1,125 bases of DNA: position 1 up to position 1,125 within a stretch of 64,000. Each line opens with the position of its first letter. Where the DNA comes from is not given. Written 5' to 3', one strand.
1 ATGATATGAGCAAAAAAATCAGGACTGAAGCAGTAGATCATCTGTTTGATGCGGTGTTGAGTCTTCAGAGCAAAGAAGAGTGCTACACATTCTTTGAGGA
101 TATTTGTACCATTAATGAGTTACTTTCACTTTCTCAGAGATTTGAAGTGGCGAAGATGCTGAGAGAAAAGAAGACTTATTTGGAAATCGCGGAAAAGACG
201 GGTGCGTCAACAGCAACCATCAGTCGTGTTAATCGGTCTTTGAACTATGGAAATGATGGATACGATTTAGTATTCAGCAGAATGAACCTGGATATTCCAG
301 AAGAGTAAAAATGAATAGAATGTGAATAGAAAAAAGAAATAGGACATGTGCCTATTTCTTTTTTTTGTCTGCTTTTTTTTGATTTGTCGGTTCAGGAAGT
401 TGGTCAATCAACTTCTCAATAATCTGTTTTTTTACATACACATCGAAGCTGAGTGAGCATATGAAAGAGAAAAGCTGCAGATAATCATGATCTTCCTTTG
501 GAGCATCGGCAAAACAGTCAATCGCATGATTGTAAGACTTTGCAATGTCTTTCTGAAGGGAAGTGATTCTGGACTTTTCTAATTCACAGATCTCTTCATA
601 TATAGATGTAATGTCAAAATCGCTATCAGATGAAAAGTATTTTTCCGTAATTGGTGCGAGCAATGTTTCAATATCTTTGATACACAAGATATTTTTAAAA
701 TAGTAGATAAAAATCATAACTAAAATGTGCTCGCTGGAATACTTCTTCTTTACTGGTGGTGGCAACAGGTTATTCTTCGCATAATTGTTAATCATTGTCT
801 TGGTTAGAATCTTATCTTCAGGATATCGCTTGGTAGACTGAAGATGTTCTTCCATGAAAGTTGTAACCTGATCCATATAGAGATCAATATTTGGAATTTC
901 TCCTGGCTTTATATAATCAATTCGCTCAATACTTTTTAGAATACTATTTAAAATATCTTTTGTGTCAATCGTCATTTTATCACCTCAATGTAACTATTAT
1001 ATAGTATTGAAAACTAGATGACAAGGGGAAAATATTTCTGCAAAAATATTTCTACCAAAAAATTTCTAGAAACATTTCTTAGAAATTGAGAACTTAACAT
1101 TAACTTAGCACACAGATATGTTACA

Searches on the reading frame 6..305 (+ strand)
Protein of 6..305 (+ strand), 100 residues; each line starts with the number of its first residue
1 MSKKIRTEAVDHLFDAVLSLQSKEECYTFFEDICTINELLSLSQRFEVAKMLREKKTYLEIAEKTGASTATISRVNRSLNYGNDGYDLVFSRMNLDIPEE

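Call 5: search_protein_families(library=pfam, proteins=[window:6-305:+], max_evalue=0.01)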
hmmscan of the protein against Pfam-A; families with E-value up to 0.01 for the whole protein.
window:6-305:+ (100 aa): 3 families
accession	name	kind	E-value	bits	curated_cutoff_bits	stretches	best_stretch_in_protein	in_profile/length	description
PF01371.25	Trp_repressor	-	1.5e-32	112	27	1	9-93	2-87/88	Trp repressor protein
PF13936.12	HTH_38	-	0.00015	21.9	27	1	40-75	5-40/44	Helix-turn-helix domain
PF13384.12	HTH_23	-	0.00035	20.7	24.6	1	41-75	3-37/50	Homeodomain-like domain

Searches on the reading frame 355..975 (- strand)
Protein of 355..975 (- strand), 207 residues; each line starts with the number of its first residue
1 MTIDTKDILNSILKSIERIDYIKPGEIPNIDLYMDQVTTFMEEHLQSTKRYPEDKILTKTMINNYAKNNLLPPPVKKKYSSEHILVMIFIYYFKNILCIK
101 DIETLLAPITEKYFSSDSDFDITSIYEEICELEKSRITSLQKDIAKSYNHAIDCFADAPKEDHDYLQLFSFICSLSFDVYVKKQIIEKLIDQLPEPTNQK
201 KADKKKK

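Call 5: search_protein_families(library=pfam, proteins=[window:355-975:-], max_evalue=0.01)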
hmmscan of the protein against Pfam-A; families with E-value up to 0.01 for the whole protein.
window:355-975:- (207 aa): 1 family
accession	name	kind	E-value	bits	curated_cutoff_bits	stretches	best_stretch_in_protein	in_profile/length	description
PF08876.17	DUF1836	-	3.1e-35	120.9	27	1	23-128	2-104/105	Domain of unknown function (DUF1836)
